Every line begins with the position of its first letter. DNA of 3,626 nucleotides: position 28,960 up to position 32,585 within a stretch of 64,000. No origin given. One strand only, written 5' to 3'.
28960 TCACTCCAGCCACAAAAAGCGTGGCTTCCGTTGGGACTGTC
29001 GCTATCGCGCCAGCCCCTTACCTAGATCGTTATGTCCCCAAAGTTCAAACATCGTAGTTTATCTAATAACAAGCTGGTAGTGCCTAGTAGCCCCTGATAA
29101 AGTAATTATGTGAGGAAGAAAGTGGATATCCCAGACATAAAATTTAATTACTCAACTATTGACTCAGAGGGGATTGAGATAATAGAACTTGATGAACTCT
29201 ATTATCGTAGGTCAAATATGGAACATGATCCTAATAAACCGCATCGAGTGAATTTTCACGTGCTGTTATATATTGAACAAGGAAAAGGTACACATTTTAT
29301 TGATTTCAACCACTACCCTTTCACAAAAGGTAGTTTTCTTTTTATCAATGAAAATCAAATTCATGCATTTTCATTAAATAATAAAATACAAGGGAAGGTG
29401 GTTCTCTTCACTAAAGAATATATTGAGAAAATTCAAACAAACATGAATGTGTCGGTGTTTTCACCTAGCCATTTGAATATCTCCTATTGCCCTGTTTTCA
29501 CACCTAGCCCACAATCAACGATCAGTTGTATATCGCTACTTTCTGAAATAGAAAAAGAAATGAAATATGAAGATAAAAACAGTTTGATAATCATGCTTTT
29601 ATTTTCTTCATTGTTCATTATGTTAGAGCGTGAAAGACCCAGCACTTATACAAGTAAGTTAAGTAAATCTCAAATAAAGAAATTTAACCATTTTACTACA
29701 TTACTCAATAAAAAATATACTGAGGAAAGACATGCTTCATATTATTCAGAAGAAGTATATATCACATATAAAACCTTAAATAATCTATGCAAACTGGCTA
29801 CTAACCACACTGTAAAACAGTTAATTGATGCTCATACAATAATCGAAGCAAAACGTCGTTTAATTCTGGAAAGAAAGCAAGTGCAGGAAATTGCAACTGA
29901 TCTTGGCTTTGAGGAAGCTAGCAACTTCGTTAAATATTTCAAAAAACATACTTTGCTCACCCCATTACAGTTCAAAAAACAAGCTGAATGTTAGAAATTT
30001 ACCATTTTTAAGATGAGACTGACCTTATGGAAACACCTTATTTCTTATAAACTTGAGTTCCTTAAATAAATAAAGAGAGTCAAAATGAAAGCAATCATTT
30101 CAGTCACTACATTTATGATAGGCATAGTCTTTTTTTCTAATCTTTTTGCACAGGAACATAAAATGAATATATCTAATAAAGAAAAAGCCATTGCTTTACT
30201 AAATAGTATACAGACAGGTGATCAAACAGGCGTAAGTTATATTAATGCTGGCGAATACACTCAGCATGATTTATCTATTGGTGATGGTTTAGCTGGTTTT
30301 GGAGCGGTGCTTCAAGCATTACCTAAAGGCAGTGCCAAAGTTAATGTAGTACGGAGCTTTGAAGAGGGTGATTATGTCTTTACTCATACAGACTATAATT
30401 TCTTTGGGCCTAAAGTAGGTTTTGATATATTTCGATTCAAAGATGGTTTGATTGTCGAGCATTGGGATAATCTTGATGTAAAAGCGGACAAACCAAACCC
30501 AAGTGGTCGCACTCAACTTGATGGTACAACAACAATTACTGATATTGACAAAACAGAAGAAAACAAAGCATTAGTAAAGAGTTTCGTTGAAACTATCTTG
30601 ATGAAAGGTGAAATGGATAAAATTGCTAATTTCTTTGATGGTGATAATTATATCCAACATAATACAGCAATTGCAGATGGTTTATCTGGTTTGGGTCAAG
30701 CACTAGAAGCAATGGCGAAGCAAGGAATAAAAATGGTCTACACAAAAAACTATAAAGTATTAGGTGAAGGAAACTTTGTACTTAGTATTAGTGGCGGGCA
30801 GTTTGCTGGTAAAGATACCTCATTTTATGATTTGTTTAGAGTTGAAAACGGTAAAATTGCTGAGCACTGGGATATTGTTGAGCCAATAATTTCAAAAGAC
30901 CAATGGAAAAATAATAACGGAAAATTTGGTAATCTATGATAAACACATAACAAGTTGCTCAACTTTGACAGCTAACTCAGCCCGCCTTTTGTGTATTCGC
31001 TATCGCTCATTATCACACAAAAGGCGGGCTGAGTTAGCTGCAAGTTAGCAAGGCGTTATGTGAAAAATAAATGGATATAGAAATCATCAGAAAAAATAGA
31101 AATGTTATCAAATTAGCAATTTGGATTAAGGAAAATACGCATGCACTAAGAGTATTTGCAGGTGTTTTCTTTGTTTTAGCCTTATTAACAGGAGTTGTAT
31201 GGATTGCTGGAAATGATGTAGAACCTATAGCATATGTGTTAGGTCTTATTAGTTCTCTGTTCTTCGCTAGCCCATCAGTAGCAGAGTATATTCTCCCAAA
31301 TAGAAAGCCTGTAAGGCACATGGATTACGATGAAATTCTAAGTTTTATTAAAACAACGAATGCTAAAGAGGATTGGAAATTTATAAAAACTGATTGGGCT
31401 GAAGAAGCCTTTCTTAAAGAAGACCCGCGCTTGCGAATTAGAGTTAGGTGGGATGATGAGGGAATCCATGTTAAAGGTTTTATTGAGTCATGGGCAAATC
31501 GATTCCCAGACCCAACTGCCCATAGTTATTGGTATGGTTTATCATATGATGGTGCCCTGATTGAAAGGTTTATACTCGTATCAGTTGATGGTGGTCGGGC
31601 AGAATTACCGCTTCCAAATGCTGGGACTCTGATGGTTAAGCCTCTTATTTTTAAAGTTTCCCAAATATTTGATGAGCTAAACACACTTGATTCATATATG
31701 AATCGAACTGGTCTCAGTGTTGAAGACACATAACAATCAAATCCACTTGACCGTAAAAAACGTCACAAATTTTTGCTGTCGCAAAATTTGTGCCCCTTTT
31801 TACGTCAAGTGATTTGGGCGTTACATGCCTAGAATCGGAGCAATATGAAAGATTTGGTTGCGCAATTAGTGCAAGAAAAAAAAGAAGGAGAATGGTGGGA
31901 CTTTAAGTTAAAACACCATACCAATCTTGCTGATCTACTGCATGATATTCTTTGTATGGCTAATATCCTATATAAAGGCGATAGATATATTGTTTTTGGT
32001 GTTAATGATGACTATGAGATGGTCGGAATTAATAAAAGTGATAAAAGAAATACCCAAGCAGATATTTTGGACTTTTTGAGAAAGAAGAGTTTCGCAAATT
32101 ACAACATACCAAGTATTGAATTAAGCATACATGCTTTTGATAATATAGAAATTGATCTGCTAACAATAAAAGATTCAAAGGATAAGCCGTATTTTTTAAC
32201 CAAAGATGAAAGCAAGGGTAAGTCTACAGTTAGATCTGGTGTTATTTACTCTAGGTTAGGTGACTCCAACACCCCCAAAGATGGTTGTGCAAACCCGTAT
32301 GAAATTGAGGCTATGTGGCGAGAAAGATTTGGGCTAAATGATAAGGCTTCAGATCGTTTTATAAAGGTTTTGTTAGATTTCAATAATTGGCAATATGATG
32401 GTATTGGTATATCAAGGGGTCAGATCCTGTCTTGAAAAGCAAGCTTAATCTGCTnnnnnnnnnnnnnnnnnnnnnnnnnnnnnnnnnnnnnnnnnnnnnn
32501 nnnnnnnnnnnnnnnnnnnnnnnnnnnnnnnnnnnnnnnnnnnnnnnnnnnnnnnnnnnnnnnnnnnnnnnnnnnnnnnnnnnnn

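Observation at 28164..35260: Integrase-less integron-type cassette array inserted between fba and crcB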

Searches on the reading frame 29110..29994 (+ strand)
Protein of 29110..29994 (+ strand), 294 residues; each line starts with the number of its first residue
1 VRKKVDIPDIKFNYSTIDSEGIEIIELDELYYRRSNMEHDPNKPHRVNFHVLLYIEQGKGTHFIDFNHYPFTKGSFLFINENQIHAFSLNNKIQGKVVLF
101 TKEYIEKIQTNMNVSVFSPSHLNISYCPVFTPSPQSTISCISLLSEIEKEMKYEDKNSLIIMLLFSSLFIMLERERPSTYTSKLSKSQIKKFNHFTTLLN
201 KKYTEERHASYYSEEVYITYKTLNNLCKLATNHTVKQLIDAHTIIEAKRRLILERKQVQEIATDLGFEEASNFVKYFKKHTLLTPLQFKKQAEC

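Call 9: search_protein_families(library=pfam, proteins=[window:29110-29994:+], max_evalue=0.01)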
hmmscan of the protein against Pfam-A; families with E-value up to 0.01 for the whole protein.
window:29110-29994:+ (294 aa): 2 families
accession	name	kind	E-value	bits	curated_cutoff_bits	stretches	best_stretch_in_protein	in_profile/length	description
PF12833.13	HTH_18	-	8.5e-17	61.7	33.6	1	213-291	2-80/80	Helix-turn-helix domain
PF02311.25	AraC_binding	-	1.1e-09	38.6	21.1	1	29-114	4-90/135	AraC-like ligand binding domain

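Call 85: search_protein_families(library=padloc, proteins=[window:29110-29994:+], max_evalue=0.01)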
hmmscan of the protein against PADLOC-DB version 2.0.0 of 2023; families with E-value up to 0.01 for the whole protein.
window:29110-29994:+ (294 aa): 0 families

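Call 86: search_protein_families(library=ncbifam, proteins=[window:29110-29994:+], max_evalue=0.01)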
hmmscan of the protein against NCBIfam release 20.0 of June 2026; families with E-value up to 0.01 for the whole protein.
window:29110-29994:+ (294 aa): 16 families
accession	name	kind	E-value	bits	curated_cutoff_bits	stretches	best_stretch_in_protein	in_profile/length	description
TIGR02297.1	HpaA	equivalog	1.2e-25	90.4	274.65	1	47-291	42-287/287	4-hydroxyphenylacetate catabolism regulatory protein HpaA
NF010028.0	PRK13503.1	equivalog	8.7e-17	61.4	288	1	45-292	31-273/278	HTH-type transcriptional activator RhaS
NF010025.2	PRK13500.1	equivalog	7.1e-15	55.3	525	1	45-292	34-278/282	HTH-type transcriptional activator RhaR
NF010027.0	PRK13502.1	equivalog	2.8e-12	46.7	384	1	45-290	34-276/282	HTH-type transcriptional activator RhaR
TIGR04094.1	adjacent_YSIRK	equivalog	1.2e-10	41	200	1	213-289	308-383/383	YSIRK-targeted surface antigen transcriptional regulator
NF010026.0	PRK13501.1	equivalog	5.9e-10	38.8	363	1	43-291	32-277/290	HTH-type transcriptional activator RhaR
NF047788.1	TransRegPocR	equivalog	1.3e-07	31.2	500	1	179-292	178-291/296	transcriptional regulator PocR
NF007860.0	PRK10572.1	equivalog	1.8e-07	30.3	208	1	141-293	137-286/292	arabinose operon transcriptional regulator AraC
NF047455.1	TF_Staph_AryK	equivalog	1.8e-07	29.8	850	1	57-292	30-259/759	transcriptional regulator AryK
NF007633.0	PRK10296.1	equivalog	8.3e-06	25.5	264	1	231-291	214-274/280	transcriptional regulator ChbR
NF006902.0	PRK09393.1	equivalog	9.8e-06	25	425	1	188-292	218-322/327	transcriptional regulator FtrA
NF050186.1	TransRegGliRPseudo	equivalog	3.6e-05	23.3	570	1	214-291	260-336/338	AraC family transcriptional regulator GliR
NF007693.0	PRK10371.1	equivalog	0.00011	21.6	253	1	165-292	173-300/309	transcriptional regulator MelR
NF007243.0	PRK09685.1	equivalog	0.0024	17.3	199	1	186-292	194-302/303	transcriptional regulator FeaR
NF049968.1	QhpR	equivalog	0.0024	17.1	250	1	247-289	242-284/284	AraC-like transcriptional regulator QhpR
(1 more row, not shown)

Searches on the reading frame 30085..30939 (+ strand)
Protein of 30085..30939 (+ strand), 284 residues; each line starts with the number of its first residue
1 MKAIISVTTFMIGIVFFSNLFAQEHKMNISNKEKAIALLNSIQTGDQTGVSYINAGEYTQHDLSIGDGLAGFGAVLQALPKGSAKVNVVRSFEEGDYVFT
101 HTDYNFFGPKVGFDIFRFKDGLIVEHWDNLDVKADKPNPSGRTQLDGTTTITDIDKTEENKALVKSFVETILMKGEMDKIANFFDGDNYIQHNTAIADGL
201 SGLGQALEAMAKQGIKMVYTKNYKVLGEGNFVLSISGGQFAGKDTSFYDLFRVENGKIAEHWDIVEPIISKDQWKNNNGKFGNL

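Call 9: search_protein_families(library=pfam, proteins=[window:30085-30939:+], max_evalue=0.01)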
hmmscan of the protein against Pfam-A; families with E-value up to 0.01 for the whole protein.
window:30085-30939:+ (284 aa): 2 families
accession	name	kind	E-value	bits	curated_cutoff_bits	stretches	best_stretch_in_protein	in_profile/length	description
PF12680.13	SnoaL_2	-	2.2e-12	47.9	27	2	40-126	6-102/102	SnoaL-like domain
PF07366.18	SnoaL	-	4.6e-11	43.1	28.4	1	164-265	3-117/126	SnoaL-like polyketide cyclase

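Call 85: search_protein_families(library=padloc, proteins=[window:30085-30939:+], max_evalue=0.01)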
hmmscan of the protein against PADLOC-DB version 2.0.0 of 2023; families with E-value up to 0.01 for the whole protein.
window:30085-30939:+ (284 aa): 0 families

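Call 86: search_protein_families(library=ncbifam, proteins=[window:30085-30939:+], max_evalue=0.01)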
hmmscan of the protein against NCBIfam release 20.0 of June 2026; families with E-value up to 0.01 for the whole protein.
window:30085-30939:+ (284 aa): 0 families

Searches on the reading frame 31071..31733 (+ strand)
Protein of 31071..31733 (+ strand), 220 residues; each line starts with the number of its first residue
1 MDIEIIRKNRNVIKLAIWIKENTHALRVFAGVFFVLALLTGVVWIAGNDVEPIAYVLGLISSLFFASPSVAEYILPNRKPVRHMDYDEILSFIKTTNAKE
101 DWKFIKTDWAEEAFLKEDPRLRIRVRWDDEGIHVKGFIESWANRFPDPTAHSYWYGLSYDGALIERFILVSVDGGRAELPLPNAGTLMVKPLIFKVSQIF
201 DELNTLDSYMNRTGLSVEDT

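Call 9: search_protein_families(library=pfam, proteins=[window:31071-31733:+], max_evalue=0.01)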
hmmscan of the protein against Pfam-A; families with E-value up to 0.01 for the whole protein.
window:31071-31733:+ (220 aa): 0 families

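Call 48: find_homologous_proteins(query=window:31071-31733:+, max_evalue=0.001)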
Query window:31071-31733:+ (220 aa): 184 proteins with E <= 0.001 among 382 candidates; the best 120 are listed.
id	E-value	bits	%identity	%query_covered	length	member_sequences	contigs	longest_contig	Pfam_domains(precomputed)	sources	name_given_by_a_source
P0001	2.3e-144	497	100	100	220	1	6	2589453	-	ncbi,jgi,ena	-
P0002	1.0e-120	419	81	100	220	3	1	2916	-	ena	-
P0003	2.7e-119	415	80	100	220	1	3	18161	-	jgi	-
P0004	3.5e-115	401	79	100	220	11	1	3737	-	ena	-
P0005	2.2e-114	399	78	100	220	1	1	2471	-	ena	-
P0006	3.6e-113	395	77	100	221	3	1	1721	-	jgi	jgi:hypothetical protein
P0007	4.1e-113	394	80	91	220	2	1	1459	-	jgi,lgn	-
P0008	6.2e-113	394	77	100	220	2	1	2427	-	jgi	jgi:hypothetical protein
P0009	8.0e-113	394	79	100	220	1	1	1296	-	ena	-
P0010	9.4e-111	387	76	100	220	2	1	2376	-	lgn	-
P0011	2.6e-110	385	76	100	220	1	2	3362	-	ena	-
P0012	2.8e-110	385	76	100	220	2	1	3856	-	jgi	jgi:hypothetical protein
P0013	9.0e-110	384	74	99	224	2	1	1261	-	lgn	-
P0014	1.0e-109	383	75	100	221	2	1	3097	-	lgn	-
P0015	3.6e-109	382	76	100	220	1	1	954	-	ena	-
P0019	7.6e-107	374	73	100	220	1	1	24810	-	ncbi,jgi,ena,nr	ncbi:MAG: hypothetical protein OEU36_12980 [Gammaproteobacteria bacterium]|nr:hypothetical protein [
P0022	1.3e-103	363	73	100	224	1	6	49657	-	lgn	-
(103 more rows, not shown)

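Call 49: find_encoding_contigs(protein=P0001, flank=10000, max_places=6)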
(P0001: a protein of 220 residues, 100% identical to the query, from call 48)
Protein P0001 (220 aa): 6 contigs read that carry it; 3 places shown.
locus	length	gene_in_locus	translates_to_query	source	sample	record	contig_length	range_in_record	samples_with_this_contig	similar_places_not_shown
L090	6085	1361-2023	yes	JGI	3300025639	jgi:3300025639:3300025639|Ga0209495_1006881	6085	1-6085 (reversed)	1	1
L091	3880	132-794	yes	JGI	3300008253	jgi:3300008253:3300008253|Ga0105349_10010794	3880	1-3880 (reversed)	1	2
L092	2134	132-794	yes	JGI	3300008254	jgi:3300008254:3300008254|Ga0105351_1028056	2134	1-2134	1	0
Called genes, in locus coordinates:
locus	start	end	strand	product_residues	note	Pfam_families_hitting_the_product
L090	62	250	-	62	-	PF11127:YgaP-like_TM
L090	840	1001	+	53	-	-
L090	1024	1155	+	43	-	-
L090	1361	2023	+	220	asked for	-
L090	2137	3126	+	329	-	-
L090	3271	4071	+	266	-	PF00004:AAA, PF07728:AAA_5 (faint)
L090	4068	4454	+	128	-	-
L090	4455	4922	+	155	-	-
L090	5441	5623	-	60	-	-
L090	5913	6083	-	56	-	?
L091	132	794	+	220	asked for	-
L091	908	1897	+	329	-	-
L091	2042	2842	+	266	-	PF00004:AAA, PF07728:AAA_5 (faint)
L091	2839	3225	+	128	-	-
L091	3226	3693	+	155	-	-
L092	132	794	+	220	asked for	-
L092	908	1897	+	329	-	-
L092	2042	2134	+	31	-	?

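Call 58: find_encoding_contigs(protein=P0003, flank=10000, max_places=3)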
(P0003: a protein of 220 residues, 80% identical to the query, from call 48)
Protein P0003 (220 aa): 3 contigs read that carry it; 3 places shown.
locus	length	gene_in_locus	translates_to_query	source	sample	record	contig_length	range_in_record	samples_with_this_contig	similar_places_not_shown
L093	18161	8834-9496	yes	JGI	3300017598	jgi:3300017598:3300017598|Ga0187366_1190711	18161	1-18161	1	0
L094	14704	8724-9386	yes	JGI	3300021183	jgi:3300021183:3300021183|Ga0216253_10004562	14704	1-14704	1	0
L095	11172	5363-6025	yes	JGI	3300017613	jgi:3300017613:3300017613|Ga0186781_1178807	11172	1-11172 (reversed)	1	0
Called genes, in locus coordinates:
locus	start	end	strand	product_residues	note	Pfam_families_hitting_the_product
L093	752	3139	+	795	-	PF08448:PAS_4, PF13426:PAS_9 (weak), PF00512:HisKA, PF02518:HATPase_c, PF00072:Response_reg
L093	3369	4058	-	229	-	PF02586:SRAP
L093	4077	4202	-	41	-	-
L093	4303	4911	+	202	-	-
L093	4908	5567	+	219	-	PF07603:Lcl_C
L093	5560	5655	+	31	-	-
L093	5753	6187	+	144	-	PF13274:SocA_Panacea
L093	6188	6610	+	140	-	-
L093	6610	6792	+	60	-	-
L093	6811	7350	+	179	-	PF20901:Sf6_terminase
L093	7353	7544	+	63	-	-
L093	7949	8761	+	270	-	-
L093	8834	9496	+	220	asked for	-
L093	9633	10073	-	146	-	PF00565:SNase (weak)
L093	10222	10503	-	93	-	-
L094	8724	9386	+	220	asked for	-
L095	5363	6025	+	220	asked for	-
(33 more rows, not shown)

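Call 59: find_encoding_contigs(protein=P0019, flank=10000, max_places=2)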
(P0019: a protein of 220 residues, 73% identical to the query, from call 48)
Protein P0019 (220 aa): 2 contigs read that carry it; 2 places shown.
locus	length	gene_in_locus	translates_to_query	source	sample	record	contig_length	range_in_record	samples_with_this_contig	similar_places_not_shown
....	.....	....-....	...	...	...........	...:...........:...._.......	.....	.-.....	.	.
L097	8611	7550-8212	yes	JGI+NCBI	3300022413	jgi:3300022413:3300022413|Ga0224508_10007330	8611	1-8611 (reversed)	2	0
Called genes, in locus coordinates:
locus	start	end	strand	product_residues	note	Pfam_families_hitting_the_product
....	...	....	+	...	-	-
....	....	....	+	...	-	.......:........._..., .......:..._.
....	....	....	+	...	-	-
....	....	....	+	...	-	-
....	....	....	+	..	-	-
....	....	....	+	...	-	-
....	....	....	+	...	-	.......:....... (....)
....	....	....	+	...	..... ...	-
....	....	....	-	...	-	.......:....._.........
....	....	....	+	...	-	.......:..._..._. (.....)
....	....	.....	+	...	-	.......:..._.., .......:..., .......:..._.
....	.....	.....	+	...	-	-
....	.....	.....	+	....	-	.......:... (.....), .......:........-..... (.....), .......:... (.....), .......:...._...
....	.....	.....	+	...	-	-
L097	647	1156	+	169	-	-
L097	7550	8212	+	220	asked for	-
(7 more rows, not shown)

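Call 60: find_encoding_contigs(protein=P0022, flank=10000, max_places=2)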
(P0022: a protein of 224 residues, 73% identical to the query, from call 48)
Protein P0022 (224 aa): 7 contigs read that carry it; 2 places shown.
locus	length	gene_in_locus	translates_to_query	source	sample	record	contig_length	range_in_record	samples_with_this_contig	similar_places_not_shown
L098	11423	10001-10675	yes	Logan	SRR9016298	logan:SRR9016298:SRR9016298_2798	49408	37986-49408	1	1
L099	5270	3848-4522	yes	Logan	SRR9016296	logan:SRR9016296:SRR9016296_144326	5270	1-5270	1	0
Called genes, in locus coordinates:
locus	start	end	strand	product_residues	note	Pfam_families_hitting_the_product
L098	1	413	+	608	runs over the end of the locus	PF02629:CoA_binding (weak), PF00549:Ligase_CoA, PF00285:Citrate_synt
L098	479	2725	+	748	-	PF00330:Aconitase, PF00694:Aconitase_C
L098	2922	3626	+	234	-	PF13510:Fer2_4 (weak), PF13183:Fer4_8 (faint), PF13187:Fer4_9 (weak)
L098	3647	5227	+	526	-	PF00890:FAD_binding_2, PF01266:DAO (weak), PF03486:HI0933_like (weak), PF07992:Pyr_redox_2 (faint)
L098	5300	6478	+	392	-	PF08442:ATP-grasp_2, PF13549:ATP-grasp_5, PF24948:Citrate_synth_N, PF00549:Ligase_CoA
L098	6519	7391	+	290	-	PF02629:CoA_binding, PF13380:CoA_binding_2 (weak), PF13607:Succ_CoA_lig, PF00549:Ligase_CoA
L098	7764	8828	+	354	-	PF23988:DUF7309, PF22007:DUF6930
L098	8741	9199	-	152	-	-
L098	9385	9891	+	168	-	-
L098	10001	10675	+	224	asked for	-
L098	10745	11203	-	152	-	-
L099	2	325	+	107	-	?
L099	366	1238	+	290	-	PF02629:CoA_binding, PF13380:CoA_binding_2 (weak), PF13607:Succ_CoA_lig, PF00549:Ligase_CoA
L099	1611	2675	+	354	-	PF23988:DUF7309, PF22007:DUF6930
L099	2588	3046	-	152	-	-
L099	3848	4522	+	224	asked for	-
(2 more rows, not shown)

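Call 85: search_protein_families(library=padloc, proteins=[window:31071-31733:+, L090:2137-3126:+, L090:3271-4071:+, L090:4455-4922:+], max_evalue=0.01)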
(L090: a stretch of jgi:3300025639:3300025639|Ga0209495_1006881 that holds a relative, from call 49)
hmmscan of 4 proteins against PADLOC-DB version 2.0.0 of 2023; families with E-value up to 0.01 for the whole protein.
window:31071-31733:+ (220 aa): 1 family
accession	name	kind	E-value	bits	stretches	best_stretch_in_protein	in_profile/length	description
PDLC05032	PDC-S50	-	1.6e-05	22.2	1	87-189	172-271/387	-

L090:2137-3126:+ (329 aa): 0 families

L090:3271-4071:+ (266 aa): 7 families
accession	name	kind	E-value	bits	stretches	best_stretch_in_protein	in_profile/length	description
PDLC02196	IetA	-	6.4e-28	96.2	1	5-226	76-282/374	-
PDLC02195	IetA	-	1.1e-24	85.4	1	23-217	109-291/395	-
PDLC04232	IetA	-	5.9e-22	76.5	1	38-206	101-259/330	-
PDLC00915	TRIP13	-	1.1e-20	72.3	1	54-196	66-214/302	TRIP13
PDLC00914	TRIP13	-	1.1e-19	69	1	52-227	72-249/302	TRIP13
PDLC04231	IetA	-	1.2e-11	42.9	1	52-197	118-251/262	-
PDLC01993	RtcR--CARF_AAA_HTH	-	0.0049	13.3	1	53-96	206-249/523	-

L090:4455-4922:+ (155 aa): 0 families

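Call 86: search_protein_families(library=ncbifam, proteins=[window:31071-31733:+], max_evalue=0.01)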
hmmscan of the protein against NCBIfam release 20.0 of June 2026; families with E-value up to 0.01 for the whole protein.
window:31071-31733:+ (220 aa): 0 families

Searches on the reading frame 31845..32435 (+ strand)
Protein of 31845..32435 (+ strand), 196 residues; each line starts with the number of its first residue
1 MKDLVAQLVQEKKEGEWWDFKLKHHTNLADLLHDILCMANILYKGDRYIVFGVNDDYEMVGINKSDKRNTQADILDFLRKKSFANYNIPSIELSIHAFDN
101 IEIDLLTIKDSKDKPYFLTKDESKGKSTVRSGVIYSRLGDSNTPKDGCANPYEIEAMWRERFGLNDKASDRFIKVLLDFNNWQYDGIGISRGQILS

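Call 9: search_protein_families(library=pfam, proteins=[window:31845-32435:+], max_evalue=0.01)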
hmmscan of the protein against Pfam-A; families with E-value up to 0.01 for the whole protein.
window:31845-32435:+ (196 aa): 1 family
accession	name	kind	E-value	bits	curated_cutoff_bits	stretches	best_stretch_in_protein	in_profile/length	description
PF04326.19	SLFN_AlbA_2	-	6.4e-13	49.7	25.3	1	14-144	1-116/118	Schlafen, AlbA_2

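Call 85: search_protein_families(library=padloc, proteins=[window:31845-32435:+], max_evalue=0.01)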
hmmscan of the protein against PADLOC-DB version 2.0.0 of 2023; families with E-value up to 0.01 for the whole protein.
window:31845-32435:+ (196 aa): 1 family
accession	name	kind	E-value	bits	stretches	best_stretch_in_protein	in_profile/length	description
PDLC05032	PDC-S50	-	2.7e-72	242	1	2-185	6-190/387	-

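Call 86: search_protein_families(library=ncbifam, proteins=[window:31845-32435:+], max_evalue=0.01)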
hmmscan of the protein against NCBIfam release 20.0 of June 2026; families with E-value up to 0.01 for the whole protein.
window:31845-32435:+ (196 aa): 0 families
